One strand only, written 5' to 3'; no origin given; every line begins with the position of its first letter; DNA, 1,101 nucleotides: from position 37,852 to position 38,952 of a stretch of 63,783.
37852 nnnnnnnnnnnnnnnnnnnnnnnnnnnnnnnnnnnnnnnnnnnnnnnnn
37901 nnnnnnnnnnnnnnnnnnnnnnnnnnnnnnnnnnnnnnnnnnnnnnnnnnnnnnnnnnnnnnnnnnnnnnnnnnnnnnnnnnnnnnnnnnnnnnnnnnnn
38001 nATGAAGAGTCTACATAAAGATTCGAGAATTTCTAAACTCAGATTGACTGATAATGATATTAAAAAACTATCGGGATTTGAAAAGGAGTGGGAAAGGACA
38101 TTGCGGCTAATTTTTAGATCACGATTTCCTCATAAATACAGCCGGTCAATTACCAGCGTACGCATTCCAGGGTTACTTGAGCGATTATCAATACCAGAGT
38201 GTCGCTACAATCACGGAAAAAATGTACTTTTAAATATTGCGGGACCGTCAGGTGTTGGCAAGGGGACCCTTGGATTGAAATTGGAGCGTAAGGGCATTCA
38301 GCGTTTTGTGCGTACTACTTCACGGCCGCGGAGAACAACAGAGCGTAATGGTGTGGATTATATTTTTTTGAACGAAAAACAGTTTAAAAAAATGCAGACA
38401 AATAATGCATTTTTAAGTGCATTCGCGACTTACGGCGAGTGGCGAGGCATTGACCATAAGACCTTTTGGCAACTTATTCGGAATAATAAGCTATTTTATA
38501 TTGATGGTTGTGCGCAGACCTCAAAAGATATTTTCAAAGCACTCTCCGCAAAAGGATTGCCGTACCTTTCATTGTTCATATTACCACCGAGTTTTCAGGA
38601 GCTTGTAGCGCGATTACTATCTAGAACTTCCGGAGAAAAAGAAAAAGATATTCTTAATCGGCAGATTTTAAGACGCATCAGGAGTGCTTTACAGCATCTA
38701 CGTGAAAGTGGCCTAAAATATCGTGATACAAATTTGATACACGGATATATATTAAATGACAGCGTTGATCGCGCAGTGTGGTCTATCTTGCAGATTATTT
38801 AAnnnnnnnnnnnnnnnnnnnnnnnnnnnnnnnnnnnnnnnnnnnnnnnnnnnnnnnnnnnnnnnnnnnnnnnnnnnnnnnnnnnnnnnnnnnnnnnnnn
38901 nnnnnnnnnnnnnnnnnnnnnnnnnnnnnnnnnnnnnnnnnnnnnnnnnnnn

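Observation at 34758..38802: Higher-GC island of phosphotransfer enzymes built around two divergent guanylate-kinase-like paralogues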

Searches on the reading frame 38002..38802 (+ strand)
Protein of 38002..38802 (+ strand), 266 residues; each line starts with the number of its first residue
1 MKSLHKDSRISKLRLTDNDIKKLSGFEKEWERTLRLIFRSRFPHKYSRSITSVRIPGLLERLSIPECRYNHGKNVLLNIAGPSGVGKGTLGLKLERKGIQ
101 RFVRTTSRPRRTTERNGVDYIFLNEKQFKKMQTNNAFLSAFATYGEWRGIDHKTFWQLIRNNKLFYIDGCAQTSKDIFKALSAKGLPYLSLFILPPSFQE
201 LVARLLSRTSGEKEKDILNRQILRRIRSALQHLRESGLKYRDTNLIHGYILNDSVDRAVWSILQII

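Call 3: search_protein_families(library=pfam, proteins=[window:38002-38802:+], max_evalue=0.01)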
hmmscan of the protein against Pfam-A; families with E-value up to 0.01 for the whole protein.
window:38002-38802:+ (266 aa): 2 families
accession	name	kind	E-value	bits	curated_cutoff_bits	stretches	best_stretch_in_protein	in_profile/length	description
PF00625.27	Guanylate_kin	-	1.9e-13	51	25.2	1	79-262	7-175/182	Guanylate kinase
PF13238.12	AAA_18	-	0.0099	16.8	29.4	0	79-215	3-118/128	AAA domain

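Call 4: search_protein_families(library=ncbifam, proteins=[window:38002-38802:+], max_evalue=0.01)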
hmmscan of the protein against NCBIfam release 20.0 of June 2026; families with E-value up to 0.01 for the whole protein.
window:38002-38802:+ (266 aa): 4 families
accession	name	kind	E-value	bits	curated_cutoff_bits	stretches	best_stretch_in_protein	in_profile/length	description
TIGR03263.1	guanyl_kin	equivalog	6.4e-25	87.8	160.45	1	76-266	3-178/180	guanylate kinase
NF011325.0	PRK14738.1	equivalog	3.6e-21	75.4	263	1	73-233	12-164/206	guanylate kinase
NF011324.0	PRK14737.1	equivalog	4.2e-11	42.9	318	1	79-261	10-177/187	guanylate kinase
TIGR02322.1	phosphon_PhnN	equivalog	0.0019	17.9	156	1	76-220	3-142/179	phosphonate metabolism protein/1,5-bisphosphokinase (PRPP-forming) PhnN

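Call 31: find_homologous_proteins(query=A3, max_evalue=1e-20)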
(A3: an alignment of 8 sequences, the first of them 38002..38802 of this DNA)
Query A3 (8 sequences) (266 aa, profile of the alignment): 3322 proteins with E <= 1e-20 among 8000 candidates; the best 120 are listed.
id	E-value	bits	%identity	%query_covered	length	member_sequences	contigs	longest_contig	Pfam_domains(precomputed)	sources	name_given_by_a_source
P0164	1.5e-106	373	59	100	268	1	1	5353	PF00625.28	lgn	-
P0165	6.1e-105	368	56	100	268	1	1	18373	PF00625.28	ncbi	ncbi:MAG: hypothetical protein ABIH38_04530 [Patescibacteria group bacterium]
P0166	3.5e-95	336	100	88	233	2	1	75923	PF00625.28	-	-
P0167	2.9e-93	330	29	71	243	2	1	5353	PF00625.28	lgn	-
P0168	1.5e-77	278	43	96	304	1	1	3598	PF00625.28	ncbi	-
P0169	2.0e-46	176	31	60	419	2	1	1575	PF01926.30,PF03266.22,PF13555.13,PF13671.13,PF13401.13,PF03193.23,PF00625.28,PF13238.13,PF13191.13,PF00005.34,PF12775.14,PF20720.4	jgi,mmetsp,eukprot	mmetsp:Transcript_30630/g.47005 ORF Transcript_30630/g.47005 Transcript_30630/m.47005 type:complete 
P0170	2.9e-46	176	26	68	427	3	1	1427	PF13173.13,PF01926.30,PF13604.13,PF08477.20,PF13555.13,PF13671.13,PF13401.13,PF03193.23,PF00625.28,PF13238.13,PF01637.25,PF03215.22,PF19842.6,PF00931.29,PF13191.13,PF00005.34,PF13207.13,PF20720.4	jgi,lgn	-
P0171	4.0e-46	175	29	71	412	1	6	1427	PF01926.30,PF00005.34,PF12775.14,PF13555.13,PF13671.13,PF13401.13,PF03193.23,PF00625.28,PF13238.13,PF03215.22,PF20720.4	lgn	-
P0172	1.2e-43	167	34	53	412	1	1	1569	PF00005.34,PF13555.13,PF13671.13,PF13401.13,PF03193.23,PF00625.28,PF13238.13,PF03215.22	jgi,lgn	-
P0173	1.4e-43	167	34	53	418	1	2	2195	PF01926.30,PF00005.34,PF12775.14,PF13671.13,PF00004.36,PF13401.13,PF03193.23,PF00625.28,PF13238.13,PF13191.13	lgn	-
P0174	7.6e-43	165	33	53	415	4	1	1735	PF01926.30,PF00005.34,PF12775.14,PF13671.13,PF13401.13,PF03193.23,PF00625.28,PF13238.13,PF20720.4,PF13191.13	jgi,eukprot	eukprot:CAMPEP_0198292290 /NCGR_PEP_ID=MMETSP1449-20131203/11253_1 /TAXON_ID=420275 /ORGANISM="Atthe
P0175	1.1e-42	164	29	62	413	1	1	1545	PF01926.30,PF00005.34,PF12775.14,PF13671.13,PF00910.29,PF00004.36,PF13401.13,PF03193.23,PF00625.28,PF13238.13,PF20720.4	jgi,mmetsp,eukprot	mmetsp:Transcript_15130/g.20608 ORF Transcript_15130/g.20608 Transcript_15130/m.20608 type:complete 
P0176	1.3e-42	164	32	69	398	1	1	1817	PF00625.28,PF13238.13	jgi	-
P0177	1.7e-41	160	34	53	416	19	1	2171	PF01926.30,PF00005.34,PF12775.14,PF13671.13,PF00910.29,PF13401.13,PF03193.23,PF00625.28,PF13238.13,PF20720.4,PF13191.13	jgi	jgi:guanylate kinase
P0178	3.2e-41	159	32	58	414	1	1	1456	PF01926.30,PF00005.34,PF13521.13,PF13401.13,PF03193.23,PF00625.28,PF13238.13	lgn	-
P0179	4.6e-41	159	32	67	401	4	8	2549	PF01926.30,PF00005.34,PF12775.14,PF13521.13,PF13555.13,PF13671.13,PF13401.13,PF03193.23,PF00625.28,PF13238.13,PF13191.13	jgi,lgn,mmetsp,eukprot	mmetsp:Transcript_21559/g.24565 ORF Transcript_21559/g.24565 Transcript_21559/m.24565 type:complete 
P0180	4.8e-37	146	28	74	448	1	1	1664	PF13555.13,PF13671.13,PF00004.36,PF13401.13,PF03193.23,PF00625.28,PF13238.13,PF07728.21,PF03215.22,PF13191.13,PF00005.34,PF12775.14,PF13521.13,PF00910.29,PF20720.4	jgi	-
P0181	6.0e-37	145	36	53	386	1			PF03193.23,PF00625.28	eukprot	eukprot:CAMPEP_0202457794 /NCGR_PEP_ID=MMETSP1360-20130828/14709_1 /ASSEMBLY_ACC=CAM_ASM_000848 /TAX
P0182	1.6e-36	144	32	62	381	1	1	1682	PF00625.28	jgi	-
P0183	1.7e-36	144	32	62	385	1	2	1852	PF00625.28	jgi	-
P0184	3.6e-36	143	32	62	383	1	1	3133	PF00625.28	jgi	-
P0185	1.7e-34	137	28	53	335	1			PF04252.19,PF00625.28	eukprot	eukprot:scaffold1811_cov137-Skeletonema_marinoi.AAC.14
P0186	1.1e-32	131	36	72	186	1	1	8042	PF13671.13,PF00625.28,PF13238.13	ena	-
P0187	1.6e-32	131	33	53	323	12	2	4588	PF01926.30,PF13671.13,PF13401.13,PF03193.23,PF00625.28,PF13238.13,PF03215.22,PF13191.13,PF00005.34,PF12775.14,PF13521.13,PF20720.4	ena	-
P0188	6.1e-32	129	36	72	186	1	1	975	PF13671.13,PF00625.28,PF13238.13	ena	-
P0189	1.2e-31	128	34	72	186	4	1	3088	PF13671.13,PF00625.28,PF13238.13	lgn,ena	-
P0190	3.0e-31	127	36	72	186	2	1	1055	PF00625.28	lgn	-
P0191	4.2e-31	126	36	72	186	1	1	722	PF00625.28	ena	-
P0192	6.2e-31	126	28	67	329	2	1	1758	PF13671.13,PF00625.28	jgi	-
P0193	1.1e-30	125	31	53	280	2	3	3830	PF01926.30,PF00005.34,PF12775.14,PF13521.13,PF13671.13,PF13401.13,PF03193.23,PF00625.28,PF13238.13,PF20720.4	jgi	jgi:guanylate kinase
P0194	1.1e-30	125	33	53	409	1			PF12775.14,PF13401.13,PF03193.23,PF00625.28,PF20720.4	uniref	uniref:guanylate kinase n=1 Tax=Cyclophora tenuis TaxID=216820 RepID=A0A7S1GQ70_CYCTE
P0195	1.3e-30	125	33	69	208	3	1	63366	PF00625.28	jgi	jgi:guanylate kinase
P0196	1.4e-30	125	32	73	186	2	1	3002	PF13671.13,PF00625.28,PF13238.13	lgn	-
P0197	3.5e-30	123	33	72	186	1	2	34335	PF00625.28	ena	-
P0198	7.9e-30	122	29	71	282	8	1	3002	PF01926.30,PF13671.13,PF13401.13,PF03193.23,PF00625.28,PF13238.13,PF13191.13,PF00005.34,PF12775.14,PF13521.13,PF00910.29,PF20720.4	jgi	jgi:guanylate kinase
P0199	8.2e-30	122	32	73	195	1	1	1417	PF00625.28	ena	-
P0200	8.9e-30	122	32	77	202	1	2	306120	PF13671.13,PF00625.28,PF13238.13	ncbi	-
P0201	9.1e-30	122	33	77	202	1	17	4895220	PF13671.13,PF00625.28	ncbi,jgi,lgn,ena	jgi:guanylate kinase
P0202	9.2e-30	122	28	77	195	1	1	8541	PF00625.28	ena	-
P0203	9.2e-30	122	28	77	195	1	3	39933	PF00625.28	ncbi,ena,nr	ncbi:MAG: guanylate kinase [Thermoguttaceae bacterium]|nr:guanylate kinase [Thermoguttaceae bacteriu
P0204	9.9e-30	122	32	77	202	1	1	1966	PF13671.13,PF00625.28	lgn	-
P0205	1.1e-29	122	32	73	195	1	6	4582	PF00625.28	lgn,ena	-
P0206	2.0e-29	121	32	73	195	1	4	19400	PF00625.28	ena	-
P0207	2.2e-29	121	31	73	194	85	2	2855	PF00625.28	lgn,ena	-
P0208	2.8e-29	120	32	73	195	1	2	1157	PF00625.28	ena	-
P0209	3.2e-29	120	32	73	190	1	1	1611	PF00625.28,PF13238.13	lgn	-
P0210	3.6e-29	120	33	72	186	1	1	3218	PF00625.28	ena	-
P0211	3.8e-29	120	31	73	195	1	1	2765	PF00625.28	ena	-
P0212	4.0e-29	120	32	73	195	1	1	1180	PF00625.28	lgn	-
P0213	4.0e-29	120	33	72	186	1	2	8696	PF13671.13,PF00625.28,PF13238.13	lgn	-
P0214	4.2e-29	120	34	73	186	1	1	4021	PF00625.28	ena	-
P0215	4.9e-29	119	31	61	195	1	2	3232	PF00625.28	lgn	-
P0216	5.0e-29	119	31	61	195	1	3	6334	PF00625.28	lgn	-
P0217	5.1e-29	119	31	61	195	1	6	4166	PF00625.28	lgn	-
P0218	5.2e-29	119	32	73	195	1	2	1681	PF00625.28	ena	-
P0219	5.3e-29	119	32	73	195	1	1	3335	PF00625.28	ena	-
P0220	5.5e-29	119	35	73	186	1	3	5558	PF00625.28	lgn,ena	-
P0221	5.8e-29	119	32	73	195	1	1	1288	PF00625.28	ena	-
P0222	5.9e-29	119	32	73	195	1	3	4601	PF00625.28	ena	-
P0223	6.2e-29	119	32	73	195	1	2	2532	PF00625.28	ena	-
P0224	6.3e-29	119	32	73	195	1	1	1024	PF00625.28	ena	-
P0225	6.5e-29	119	32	73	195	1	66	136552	PF00625.28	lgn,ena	-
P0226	6.5e-29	119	32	73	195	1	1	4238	PF00625.28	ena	-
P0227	6.6e-29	119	31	73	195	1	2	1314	PF00625.28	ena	-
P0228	6.7e-29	119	32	73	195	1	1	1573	PF00625.28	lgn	-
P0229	6.7e-29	119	32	73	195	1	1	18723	PF00625.28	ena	-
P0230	6.8e-29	119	32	73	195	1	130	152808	PF00625.28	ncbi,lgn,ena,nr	ncbi:MAG: guanylate kinase [Clostridiales bacterium]|nr:guanylate kinase [Clostridiales bacterium] M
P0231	6.9e-29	119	34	72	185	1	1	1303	PF00625.28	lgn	-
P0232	6.9e-29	119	32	73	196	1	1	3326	PF00625.28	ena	-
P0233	7.0e-29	119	32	73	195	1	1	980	PF00625.28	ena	-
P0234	7.1e-29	119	32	61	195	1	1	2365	PF00625.28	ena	-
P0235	7.1e-29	119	32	73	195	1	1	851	PF00625.28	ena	-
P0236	7.5e-29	119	32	70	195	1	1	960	PF00625.28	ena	-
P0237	8.2e-29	119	32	73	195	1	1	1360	PF00625.28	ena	-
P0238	8.3e-29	119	32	73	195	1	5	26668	PF00625.28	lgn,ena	-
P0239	8.8e-29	119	32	73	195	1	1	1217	PF00625.28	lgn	-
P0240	8.8e-29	119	32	73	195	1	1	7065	PF00625.28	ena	-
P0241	9.9e-29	118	32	61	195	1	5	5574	PF00625.28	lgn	-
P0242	1.0e-28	118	31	61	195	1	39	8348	PF00625.28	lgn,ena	-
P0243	1.0e-28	118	32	73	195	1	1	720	PF00625.28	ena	-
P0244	1.0e-28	118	31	61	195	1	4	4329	PF00625.28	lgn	-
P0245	1.0e-28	118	33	73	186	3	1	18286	PF00625.28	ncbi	-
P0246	1.1e-28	118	32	73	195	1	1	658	PF00625.28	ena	-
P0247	1.1e-28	118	31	61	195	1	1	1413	PF00625.28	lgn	-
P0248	1.1e-28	118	31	61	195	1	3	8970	PF00625.28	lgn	-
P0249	1.1e-28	118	32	73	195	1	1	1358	PF00625.28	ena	-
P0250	1.1e-28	118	32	73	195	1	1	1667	PF00625.28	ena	-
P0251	1.1e-28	118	32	73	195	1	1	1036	PF00625.28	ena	-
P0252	1.3e-28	118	31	73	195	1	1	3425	PF00625.28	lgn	-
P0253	1.4e-28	118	32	61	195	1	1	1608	PF00625.28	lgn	-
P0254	1.4e-28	118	31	61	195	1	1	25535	PF00625.28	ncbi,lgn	-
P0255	1.7e-28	118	32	73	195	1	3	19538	PF00625.28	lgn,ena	-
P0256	1.7e-28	118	31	61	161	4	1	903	PF00625.28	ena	-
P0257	1.8e-28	118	32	73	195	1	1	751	PF00625.28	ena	-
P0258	1.8e-28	118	32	73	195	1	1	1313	PF00625.28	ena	-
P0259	1.8e-28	118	32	73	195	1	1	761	PF00625.28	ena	-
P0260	1.9e-28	118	32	73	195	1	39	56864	PF00625.28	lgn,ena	-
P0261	1.9e-28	118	31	73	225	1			PF00625.28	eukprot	eukprot:TRINITY_DN19310_c0_g1_i1.p1 TRINITY_DN19310_c0_g1~~TRINITY_DN19310_c0_g1_i1.p1 ORF type:comp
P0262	2.0e-28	117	31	69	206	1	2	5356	PF13671.13,PF00625.28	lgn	-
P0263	2.0e-28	117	31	69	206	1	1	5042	PF13671.13,PF00625.28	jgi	-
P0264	2.0e-28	117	32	73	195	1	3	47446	PF00625.28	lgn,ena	-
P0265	2.2e-28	117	28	70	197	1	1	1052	PF13671.13,PF00625.28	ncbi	-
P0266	2.4e-28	117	31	73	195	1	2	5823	PF00625.28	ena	-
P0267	2.5e-28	117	29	72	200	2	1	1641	PF13671.13,PF00625.28,PF13238.13,PF13191.13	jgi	jgi:guanylate kinase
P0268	2.9e-28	117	31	70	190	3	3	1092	PF13671.13,PF00625.28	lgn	-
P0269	3.6e-28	117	32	73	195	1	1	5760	PF00625.28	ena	-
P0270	3.9e-28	116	32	67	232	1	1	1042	PF00625.28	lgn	-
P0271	4.3e-28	116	31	61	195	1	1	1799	PF00625.28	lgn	-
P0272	5.0e-28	116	28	70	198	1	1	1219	PF13671.13,PF00625.28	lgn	-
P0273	5.4e-28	116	28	70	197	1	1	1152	PF13671.13,PF00625.28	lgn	-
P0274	5.5e-28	116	28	71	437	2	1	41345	PF00625.28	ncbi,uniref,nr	ncbi:Guanylate kinase 2 [Cymbomonas tetramitiformis]|uniref:Guanylate kinase 1 n=1 Tax=Cymbomonas te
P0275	5.9e-28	116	29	72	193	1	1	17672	PF13671.13,PF00625.28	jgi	jgi:guanylate kinase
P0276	6.0e-28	116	31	72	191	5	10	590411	PF00625.28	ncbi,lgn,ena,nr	ncbi:MAG: guanylate kinase [Thermoguttaceae bacterium]|nr:guanylate kinase [Thermoguttaceae bacteriu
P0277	6.1e-28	116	30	73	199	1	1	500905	PF00625.28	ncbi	-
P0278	8.3e-28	115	31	73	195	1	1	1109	PF00625.28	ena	-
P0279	1.1e-27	115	30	73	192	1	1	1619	PF00625.28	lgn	-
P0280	1.2e-27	115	28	70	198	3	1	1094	PF13671.13,PF00625.28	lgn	-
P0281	1.3e-27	115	27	86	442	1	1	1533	PF06414.19,PF00406.30,PF13671.13,PF13207.13,PF00625.28,PF13238.13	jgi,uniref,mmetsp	uniref:UMP-CMP kinase n=1 Tax=Guillardia theta TaxID=55529 RepID=A0A7S4N112_GUITH|mmetsp:Transcript_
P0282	1.4e-27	115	31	73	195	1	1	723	PF00625.28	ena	-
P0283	1.5e-27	115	34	59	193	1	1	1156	PF00625.28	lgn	-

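Call 32: find_encoding_contigs(protein=P0168, flank=10000)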
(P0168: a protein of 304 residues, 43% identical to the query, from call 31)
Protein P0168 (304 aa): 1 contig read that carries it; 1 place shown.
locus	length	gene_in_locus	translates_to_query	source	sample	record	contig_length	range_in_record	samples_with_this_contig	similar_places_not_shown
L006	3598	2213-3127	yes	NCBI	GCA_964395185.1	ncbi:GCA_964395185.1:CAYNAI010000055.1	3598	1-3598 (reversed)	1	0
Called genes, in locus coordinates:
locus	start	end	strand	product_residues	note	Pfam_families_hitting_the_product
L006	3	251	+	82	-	?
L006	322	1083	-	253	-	PF00625:Guanylate_kin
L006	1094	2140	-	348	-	PF02811:PHP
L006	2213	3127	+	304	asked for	PF00625:Guanylate_kin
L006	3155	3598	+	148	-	?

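Call 36: search_protein_families(library=pfam, proteins=[L006:3155-3598:+, L006:3-251:+, L006:1094-2140:-], max_evalue=1)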
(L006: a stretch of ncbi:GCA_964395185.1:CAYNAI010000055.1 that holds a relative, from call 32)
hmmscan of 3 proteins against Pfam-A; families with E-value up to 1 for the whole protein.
L006:3155-3598:+ (148 aa): 4 families
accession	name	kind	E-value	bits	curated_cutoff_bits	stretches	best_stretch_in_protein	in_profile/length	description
PF13419.12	HAD_2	-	2.7e-10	41.1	23.8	1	12-147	4-130/178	Haloacid dehalogenase-like hydrolase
PF00702.32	Hydrolase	-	0.00019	22.3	26.4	1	11-144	6-146/191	haloacid dehalogenase-like hydrolase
PF12710.13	HAD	-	0.053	14.4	27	1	12-125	4-114/189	haloacid dehalogenase-like hydrolase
PF13344.12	Hydrolase_6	-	0.092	13.2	27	0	93-132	11-50/101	Haloacid dehalogenase-like hydrolase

L006:3-251:+ (82 aa): 3 families
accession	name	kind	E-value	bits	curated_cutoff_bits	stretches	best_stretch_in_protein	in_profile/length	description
PF00752.23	XPG_N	-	0.17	12.8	22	1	3-47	30-72/101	XPG N-terminal domain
PF11848.13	DUF3368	-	0.17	12.3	27.3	1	11-30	14-32/46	Domain of unknown function (DUF3368)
PF18860.6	AbiJ_NTD3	-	0.2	11.5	32.5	1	15-53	104-142/167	AbiJ N-terminal domain 3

L006:1094-2140:- (348 aa): 3 families
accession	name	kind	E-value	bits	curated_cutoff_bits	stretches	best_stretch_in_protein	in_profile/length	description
PF02811.25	PHP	-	7.6e-08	33.3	26.4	1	68-267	20-164/164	PHP domain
PF22365.1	PfNDH2_hel_ins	-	0.069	13.5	27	1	29-56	24-51/65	PfNDH2 helical insertion domain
PF22109.2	Zn_ribbon_tTFIIB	-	0.08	13.3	28.6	1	29-41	5-17/40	Transcription factor IIB, zinc ribbon, Trypanosome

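Call 50: search_protein_families(library=padloc, proteins=[window:38002-38802:+], max_evalue=0.01)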
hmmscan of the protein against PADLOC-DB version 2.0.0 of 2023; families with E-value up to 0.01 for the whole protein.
window:38002-38802:+ (266 aa): 0 families

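Call 51: search_protein_families(library=phrogs, proteins=[window:38002-38802:+], max_evalue=0.01)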
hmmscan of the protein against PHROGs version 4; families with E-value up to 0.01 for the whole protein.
window:38002-38802:+ (266 aa): 2 families
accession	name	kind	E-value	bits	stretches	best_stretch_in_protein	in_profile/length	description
phrog_1815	-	other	9.7e-20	72.6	1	75-220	4-142/197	guanylate kinase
phrog_800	-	head and packaging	0.0027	17.4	1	72-235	30-185/511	terminase small subunit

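Call 72: predict_structure(alignment_id=A8)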
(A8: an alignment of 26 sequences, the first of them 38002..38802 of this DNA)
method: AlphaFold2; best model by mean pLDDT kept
length: 266 residues; sequences in the alignment: 26
mean_pLDDT: 89.9   pTM: 0.88
mean pLDDT of the five models: 89.9, 89.6, 89.2, 89.1, 88.7
residues with pLDDT >= 90: 182; 70-90: 68; 50-70: 15; < 50: 1
segments of 3 or more residues with pLDDT < 50: none
pLDDT, mean of each block of 10 residues (from residue 1): 75 83 94 96 93 96 83 75 94 96 95 92 97 95 88 94 92 91 89 96 83 69 90 92 89 97 92
secondary structure, 60 per line:
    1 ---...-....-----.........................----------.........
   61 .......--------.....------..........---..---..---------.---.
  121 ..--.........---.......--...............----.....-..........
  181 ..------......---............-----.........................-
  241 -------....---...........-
elements in order: H8-11 H17-41 H52-67 E76-80 H87-96 E120-122 H125-133 E137-143 E146-151 H152-160 E165-169 H171-182 E189-194 H198-209 H215-239 E248-251 H255-265

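Call 75: fold_search(model_id=the predicted structure, library=pdb)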
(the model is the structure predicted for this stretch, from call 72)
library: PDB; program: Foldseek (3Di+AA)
matches with E <= 10: 876; with E <= 0.001: 123
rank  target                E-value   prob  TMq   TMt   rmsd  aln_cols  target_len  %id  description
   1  7luy_D                7.1e-14  1.00  0.60  0.76   3.0       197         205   28  Crystal Structure of guanylate kinase from Bartonella henselae str. Houston-1 (released 2021-03-17)
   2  7luy_A                1.6e-13  1.00  0.61  0.77   2.8       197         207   28  Crystal Structure of guanylate kinase from Bartonella henselae str. Houston-1 (released 2021-03-17)
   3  2anc_B                2.9e-13  1.00  0.56  0.71   3.5       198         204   26  Crystal Structure Of Unliganded Form Of Oligomeric E.coli Guanylate Kinase (released 2005-08-30)
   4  3tr0                  5.2e-13  1.00  0.61  0.79   2.6       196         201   28  Structure of guanylate kinase (gmk) from Coxiella burnetii (released 2011-09-21)
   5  7luy_C                5.2e-13  1.00  0.60  0.77   2.4       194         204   27  Crystal Structure of guanylate kinase from Bartonella henselae str. Houston-1 (released 2021-03-17)
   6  6wct_A                6.1e-13  1.00  0.59  0.76   2.7       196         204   24  Crystal structure of a guanylate kinase from Stenotrophomonas maltophilia K279a bound to guanosine-5'-monophosphate (released 2020-04-08)
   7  9jai_B                6.8e-13  1.00  0.59  0.82   2.8       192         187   26  GMPK in complex with GMP and ADP (released 2025-09-03)
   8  1s96_B                6.8e-13  1.00  0.54  0.68   3.8       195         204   26  The 2.0 A X-ray structure of Guanylate Kinase from E.coli (released 2004-02-10)
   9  2an9_A                8.1e-13  1.00  0.61  0.78   2.3       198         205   26  Crystal Structure Of Oligomeric E.coli Guanylate Kinase In Complex With GDP (released 2005-08-30)
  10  2qor                  8.1e-13  1.00  0.59  0.79   3.3       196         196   23  Crystal structure of Plasmodium vivax guanylate kinase (released 2007-08-07)
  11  2f3r_B                8.6e-13  1.00  0.61  0.80   2.4       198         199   26  Crystal Structure Of E.coli Guanylate Kinase In Complex With Ap5G (released 2006-05-30)
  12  7luy_B                9.1e-13  1.00  0.59  0.77   2.3       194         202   27  Crystal Structure of guanylate kinase from Bartonella henselae str. Houston-1 (released 2021-03-17)
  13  7s5e_A                1.0e-12  1.00  0.60  0.77   2.6       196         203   24  Crystal structure of a guanylate kinase from Stenotrophomonas maltophilia K279a with heterogeneous ligand states of GM (released 2021-09-22)
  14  9jab_B                1.1e-12  1.00  0.59  0.80   2.9       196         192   26  Transition State Mimic(GMPK in complex with ADP, GMP , Mg2+, K+ and AlF4-) (released 2025-09-03)
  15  9jai_A                1.2e-12  1.00  0.60  0.81   2.8       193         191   26  GMPK in complex with GMP and ADP (released 2025-09-03)
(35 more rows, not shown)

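Call 76: list_cluster_members(proteins=[P0168, P0117, P0003, P0165, P0118, P0002])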
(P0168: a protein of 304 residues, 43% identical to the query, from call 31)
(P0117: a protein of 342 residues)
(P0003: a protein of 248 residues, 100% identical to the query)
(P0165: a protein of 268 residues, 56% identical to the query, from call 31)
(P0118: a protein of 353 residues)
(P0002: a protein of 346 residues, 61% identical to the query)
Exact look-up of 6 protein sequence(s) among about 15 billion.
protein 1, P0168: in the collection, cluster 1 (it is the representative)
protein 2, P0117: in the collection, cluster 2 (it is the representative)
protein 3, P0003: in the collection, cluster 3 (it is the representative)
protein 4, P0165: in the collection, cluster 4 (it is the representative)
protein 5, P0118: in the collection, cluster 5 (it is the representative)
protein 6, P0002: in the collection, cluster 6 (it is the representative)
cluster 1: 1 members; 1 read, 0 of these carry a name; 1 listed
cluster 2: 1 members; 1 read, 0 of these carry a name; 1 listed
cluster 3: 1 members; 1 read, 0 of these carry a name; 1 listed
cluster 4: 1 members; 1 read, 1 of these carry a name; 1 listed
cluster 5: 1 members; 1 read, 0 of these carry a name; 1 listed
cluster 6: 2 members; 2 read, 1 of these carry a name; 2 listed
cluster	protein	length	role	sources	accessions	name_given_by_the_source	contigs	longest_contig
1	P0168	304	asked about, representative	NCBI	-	-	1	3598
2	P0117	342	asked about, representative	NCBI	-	-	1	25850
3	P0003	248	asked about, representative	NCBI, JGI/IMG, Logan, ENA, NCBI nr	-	-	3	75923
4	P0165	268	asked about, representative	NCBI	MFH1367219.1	MAG: hypothetical protein ABIH38_04530 [Patescibacteria group bacterium]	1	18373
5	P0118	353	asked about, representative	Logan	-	-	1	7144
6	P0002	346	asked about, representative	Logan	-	-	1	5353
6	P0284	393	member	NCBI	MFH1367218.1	MAG: hypothetical protein ABIH38_04525 [Patescibacteria group bacterium]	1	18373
